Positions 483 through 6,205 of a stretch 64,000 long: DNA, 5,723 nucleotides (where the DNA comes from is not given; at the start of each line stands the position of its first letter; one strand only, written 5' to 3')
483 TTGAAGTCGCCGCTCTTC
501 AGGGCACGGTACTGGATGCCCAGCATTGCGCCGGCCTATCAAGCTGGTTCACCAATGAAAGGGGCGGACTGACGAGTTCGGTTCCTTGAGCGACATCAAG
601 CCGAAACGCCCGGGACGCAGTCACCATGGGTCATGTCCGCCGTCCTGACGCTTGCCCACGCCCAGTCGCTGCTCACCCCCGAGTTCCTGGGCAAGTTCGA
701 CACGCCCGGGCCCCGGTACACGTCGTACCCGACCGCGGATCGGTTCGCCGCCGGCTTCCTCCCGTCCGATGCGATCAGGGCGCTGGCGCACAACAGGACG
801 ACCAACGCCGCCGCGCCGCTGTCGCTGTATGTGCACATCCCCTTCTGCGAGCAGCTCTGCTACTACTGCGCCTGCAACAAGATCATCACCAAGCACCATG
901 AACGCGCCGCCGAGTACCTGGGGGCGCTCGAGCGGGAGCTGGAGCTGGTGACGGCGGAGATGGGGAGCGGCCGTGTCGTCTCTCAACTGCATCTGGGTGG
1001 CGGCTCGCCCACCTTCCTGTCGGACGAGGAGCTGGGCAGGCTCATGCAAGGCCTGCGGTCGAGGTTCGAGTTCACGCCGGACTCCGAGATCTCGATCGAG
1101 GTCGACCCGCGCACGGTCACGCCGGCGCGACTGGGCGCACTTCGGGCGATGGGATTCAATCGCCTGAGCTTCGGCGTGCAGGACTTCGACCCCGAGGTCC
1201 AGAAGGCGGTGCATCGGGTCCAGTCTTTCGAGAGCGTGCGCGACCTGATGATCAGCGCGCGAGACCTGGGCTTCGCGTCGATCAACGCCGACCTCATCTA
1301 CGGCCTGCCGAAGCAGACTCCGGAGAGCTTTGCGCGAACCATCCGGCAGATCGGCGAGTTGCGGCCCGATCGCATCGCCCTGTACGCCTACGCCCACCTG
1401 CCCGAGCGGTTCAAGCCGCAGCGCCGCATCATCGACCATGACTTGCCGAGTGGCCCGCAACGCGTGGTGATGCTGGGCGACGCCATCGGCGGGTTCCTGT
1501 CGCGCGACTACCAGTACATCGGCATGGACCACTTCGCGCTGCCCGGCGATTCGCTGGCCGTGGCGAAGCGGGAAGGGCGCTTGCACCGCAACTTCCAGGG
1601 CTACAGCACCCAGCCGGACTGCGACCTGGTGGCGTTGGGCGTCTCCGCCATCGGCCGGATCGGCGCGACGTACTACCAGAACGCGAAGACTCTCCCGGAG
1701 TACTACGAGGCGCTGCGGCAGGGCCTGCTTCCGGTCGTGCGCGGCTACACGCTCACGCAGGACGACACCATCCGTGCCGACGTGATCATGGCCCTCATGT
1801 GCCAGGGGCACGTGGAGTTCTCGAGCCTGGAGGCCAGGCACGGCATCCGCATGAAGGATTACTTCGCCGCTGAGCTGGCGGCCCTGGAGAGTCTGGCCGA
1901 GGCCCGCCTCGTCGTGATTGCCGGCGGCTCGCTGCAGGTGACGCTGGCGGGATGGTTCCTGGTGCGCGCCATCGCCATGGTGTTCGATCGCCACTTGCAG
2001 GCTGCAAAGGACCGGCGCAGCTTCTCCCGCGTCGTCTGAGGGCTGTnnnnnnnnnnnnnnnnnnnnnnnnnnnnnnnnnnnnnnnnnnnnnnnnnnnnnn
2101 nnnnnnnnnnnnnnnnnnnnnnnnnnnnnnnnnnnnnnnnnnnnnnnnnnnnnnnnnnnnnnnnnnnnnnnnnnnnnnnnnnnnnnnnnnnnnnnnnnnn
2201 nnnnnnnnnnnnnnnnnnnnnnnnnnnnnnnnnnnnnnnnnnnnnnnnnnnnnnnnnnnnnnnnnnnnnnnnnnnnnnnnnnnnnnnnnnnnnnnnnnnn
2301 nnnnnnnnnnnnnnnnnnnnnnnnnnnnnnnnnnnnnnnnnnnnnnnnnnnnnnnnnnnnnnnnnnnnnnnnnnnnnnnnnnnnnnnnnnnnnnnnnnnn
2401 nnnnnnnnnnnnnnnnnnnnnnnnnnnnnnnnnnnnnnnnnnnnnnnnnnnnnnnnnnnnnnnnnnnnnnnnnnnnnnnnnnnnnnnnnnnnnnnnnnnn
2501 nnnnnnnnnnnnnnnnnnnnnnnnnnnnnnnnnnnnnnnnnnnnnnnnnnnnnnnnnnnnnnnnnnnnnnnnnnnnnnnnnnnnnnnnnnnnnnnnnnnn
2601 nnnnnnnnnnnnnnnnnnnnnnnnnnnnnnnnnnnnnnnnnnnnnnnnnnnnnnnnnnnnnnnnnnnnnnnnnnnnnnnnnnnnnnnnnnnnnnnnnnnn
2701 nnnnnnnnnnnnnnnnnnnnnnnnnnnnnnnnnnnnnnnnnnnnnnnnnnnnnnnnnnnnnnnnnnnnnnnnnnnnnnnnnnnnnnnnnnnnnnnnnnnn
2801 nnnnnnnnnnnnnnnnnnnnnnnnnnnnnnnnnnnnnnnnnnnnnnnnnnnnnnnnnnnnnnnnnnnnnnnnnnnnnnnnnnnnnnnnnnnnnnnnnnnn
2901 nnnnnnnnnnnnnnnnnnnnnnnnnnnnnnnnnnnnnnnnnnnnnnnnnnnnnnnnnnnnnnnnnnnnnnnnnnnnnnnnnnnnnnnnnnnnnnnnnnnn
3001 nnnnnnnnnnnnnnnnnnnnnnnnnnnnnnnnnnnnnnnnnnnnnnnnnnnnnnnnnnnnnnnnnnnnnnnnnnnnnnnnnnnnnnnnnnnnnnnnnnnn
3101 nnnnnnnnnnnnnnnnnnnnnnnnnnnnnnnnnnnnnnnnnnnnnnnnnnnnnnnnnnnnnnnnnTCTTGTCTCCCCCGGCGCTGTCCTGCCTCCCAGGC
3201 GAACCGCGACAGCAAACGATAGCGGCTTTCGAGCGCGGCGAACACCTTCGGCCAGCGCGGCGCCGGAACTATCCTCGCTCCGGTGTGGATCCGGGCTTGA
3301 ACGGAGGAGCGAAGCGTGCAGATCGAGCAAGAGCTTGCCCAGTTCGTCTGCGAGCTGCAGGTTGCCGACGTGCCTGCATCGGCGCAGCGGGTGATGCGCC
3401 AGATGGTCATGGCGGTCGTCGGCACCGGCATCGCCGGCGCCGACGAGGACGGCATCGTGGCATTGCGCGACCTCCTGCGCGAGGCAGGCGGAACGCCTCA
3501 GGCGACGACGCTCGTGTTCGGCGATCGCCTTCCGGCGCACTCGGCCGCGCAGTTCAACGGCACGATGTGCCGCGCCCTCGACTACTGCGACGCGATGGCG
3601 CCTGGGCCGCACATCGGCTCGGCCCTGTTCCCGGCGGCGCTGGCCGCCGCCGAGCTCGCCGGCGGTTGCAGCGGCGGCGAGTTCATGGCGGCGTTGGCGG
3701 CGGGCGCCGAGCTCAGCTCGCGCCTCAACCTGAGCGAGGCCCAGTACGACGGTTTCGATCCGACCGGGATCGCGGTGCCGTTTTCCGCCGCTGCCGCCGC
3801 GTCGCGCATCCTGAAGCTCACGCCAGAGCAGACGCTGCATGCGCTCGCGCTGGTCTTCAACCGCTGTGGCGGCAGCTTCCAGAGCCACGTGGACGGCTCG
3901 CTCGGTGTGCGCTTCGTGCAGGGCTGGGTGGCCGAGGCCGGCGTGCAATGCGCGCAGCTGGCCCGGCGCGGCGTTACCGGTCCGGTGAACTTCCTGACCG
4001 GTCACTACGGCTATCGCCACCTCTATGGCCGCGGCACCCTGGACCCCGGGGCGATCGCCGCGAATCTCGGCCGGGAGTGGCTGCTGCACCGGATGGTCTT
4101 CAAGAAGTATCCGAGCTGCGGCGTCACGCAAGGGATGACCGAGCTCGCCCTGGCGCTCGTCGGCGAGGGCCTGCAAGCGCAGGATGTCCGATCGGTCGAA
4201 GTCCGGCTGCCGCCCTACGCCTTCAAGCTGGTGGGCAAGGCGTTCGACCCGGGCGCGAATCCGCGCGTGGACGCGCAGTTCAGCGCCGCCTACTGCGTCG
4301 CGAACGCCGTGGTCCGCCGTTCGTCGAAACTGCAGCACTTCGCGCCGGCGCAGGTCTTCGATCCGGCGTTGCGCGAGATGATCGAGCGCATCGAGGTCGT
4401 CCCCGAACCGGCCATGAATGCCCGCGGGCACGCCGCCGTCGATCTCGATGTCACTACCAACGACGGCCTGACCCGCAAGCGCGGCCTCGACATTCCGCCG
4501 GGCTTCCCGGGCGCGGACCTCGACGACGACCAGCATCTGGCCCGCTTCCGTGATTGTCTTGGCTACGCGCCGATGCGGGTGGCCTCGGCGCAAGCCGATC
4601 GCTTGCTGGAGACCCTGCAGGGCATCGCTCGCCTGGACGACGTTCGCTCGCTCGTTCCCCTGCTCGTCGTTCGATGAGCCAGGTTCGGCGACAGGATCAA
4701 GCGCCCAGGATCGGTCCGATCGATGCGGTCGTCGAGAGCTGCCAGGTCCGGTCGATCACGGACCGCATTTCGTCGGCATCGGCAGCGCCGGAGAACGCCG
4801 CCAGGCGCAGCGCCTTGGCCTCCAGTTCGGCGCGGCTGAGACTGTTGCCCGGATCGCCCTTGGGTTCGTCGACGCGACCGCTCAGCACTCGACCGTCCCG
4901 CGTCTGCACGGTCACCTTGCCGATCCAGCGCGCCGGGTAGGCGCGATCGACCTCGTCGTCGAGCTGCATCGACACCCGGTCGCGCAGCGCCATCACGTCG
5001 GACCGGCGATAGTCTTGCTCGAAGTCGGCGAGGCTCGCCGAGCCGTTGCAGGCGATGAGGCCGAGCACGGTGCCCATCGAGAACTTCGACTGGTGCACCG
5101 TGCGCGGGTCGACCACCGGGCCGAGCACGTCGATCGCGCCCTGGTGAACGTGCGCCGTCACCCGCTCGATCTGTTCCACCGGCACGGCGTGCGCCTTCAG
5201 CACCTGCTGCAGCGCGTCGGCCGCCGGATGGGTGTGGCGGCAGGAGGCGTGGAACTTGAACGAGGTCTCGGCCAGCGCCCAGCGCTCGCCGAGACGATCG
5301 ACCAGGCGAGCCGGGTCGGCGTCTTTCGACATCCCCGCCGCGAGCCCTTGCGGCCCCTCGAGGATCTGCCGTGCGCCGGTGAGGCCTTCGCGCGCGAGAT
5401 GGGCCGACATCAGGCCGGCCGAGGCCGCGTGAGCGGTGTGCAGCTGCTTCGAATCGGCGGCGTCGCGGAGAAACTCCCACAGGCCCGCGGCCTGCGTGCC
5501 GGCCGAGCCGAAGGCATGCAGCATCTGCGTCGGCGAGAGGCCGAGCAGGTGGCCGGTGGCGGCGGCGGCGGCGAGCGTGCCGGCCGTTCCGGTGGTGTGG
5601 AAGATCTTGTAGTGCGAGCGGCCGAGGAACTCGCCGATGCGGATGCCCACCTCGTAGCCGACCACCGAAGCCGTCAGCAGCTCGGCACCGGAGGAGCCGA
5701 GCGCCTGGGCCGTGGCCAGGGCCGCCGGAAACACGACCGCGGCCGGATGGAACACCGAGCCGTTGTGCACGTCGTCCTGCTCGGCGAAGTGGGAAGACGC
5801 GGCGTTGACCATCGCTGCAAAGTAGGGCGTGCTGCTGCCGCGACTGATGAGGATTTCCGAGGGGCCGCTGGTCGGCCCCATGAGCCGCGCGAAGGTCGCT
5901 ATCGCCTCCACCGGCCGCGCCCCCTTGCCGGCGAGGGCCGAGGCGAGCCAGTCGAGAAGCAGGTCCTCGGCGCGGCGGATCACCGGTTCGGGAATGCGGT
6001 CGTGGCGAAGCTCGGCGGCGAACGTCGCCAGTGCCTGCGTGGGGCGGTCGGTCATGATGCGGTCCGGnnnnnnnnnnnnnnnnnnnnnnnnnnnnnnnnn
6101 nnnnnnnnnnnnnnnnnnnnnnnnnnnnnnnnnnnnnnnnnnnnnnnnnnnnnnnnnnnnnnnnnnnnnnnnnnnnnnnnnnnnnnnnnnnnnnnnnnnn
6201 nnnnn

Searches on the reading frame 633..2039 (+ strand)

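Call 14: search_protein_families(library=ncbifam, proteins=[window:633-2039:+], max_evalue=0.00001)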
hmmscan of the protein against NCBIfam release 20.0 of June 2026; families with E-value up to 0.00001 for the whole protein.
window:633-2039:+ (468 aa): 17 families
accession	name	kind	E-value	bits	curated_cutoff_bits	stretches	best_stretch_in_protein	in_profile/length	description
TIGR00538.1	hemN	equivalog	1.6e-168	561.3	324.95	1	17-468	6-454/454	oxygen-independent coproporphyrinogen III oxidase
NF006067.1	PRK08208.1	equivalog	4.4e-51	174.2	380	1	50-449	23-412/427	STM4012 family radical SAM protein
TIGR04107.1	rSAM_HutW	equivalog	8.2e-51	173.1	400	1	56-447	33-410/419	heme anaerobic degradation radical SAM methyltransferase ChuW/HutW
TIGR00539.1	hemN_rel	equivalog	2.1e-46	158.7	205.4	1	63-253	1-189/361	radical SAM family heme chaperone HemW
TIGR03994.1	rSAM_HemZ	equivalog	1.8e-41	142.6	321.4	1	60-253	82-276/401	coproporphyrinogen dehydrogenase HemZ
NF006385.0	PRK08629.1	equivalog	7.4e-37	127.1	355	1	63-252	53-235/439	coproporphyrinogen III oxidase family protein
NF006064.0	PRK08207.2-2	equivalog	8.7e-31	107.4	504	1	63-254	145-339/465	coproporphyrinogen III oxidase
NF006061.0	PRK08207.1-4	equivalog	2.4e-24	86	702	1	62-251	173-366/501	coproporphyrinogen III oxidase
NF006060.0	PRK08207.1-3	equivalog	2.9e-24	85.7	653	1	60-251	147-342/477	coproporphyrinogen III oxidase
NF004567.0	PRK05904.1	equivalog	5.2e-23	81.8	355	1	65-253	9-192/353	coproporphyrinogen III oxidase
NF005133.0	PRK06582.1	equivalog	3.1e-21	75.9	597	1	59-252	8-198/390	coproporphyrinogen III oxidase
NF006066.0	PRK08207.2-5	equivalog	8.2e-21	74.2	1117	1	63-254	191-385/518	coproporphyrinogen III oxidase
NF006059.0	PRK08207.1-1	equivalog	1.6e-20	73.3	1012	1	63-252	172-365/496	coproporphyrinogen III oxidase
NF006062.0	PRK08207.1-5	equivalog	3.7e-19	68.9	1007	1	62-251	148-341/476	coproporphyrinogen III oxidase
NF006063.0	PRK08207.2-1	equivalog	8.2e-17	61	1074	1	63-253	193-386/518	coproporphyrinogen III oxidase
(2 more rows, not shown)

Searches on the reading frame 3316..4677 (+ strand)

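Call 14: search_protein_families(library=ncbifam, proteins=[window:3316-4677:+], max_evalue=0.00001)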
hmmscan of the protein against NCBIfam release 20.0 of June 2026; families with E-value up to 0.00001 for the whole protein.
window:3316-4677:+ (453 aa): 0 families

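Call 24: search_protein_families(library=pfam, proteins=[window:3316-4677:+], max_evalue=0.001)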
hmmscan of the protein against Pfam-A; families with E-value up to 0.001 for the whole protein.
window:3316-4677:+ (453 aa): 2 families
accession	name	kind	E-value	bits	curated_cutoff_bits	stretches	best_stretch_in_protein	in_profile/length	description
PF03972.19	MmgE_PrpD_N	-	5.6e-45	153.9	32.1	1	5-238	1-236/244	MmgE/PrpD N-terminal domain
PF19305.4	MmgE_PrpD_C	-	9.5e-25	87.8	32.1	1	265-417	1-154/173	MmgE/PrpD C-terminal domain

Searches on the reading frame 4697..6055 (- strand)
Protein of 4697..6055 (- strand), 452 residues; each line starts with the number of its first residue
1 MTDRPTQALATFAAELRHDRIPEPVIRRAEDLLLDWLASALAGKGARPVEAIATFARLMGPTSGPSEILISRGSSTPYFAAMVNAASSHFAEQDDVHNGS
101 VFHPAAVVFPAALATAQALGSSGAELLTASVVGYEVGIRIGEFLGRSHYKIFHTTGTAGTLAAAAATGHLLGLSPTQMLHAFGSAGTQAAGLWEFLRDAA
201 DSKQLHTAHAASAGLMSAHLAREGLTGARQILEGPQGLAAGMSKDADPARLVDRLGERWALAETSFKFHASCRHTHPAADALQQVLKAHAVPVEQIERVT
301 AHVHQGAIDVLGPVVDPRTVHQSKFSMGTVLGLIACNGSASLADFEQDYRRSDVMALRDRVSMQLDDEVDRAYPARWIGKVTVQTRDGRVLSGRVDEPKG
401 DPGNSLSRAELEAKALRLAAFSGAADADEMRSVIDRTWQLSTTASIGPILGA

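Call 14: search_protein_families(library=ncbifam, proteins=[window:4697-6055:-], max_evalue=0.00001)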
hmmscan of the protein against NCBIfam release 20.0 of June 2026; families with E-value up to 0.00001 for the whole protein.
window:4697-6055:- (452 aa): 1 family
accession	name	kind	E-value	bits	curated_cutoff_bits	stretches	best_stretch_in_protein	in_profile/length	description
NF042438.1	PrpD_hiGCgrampos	equivalog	2.9e-10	39.4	950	1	33-314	47-329/499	2-methylcitrate dehydratase PrpD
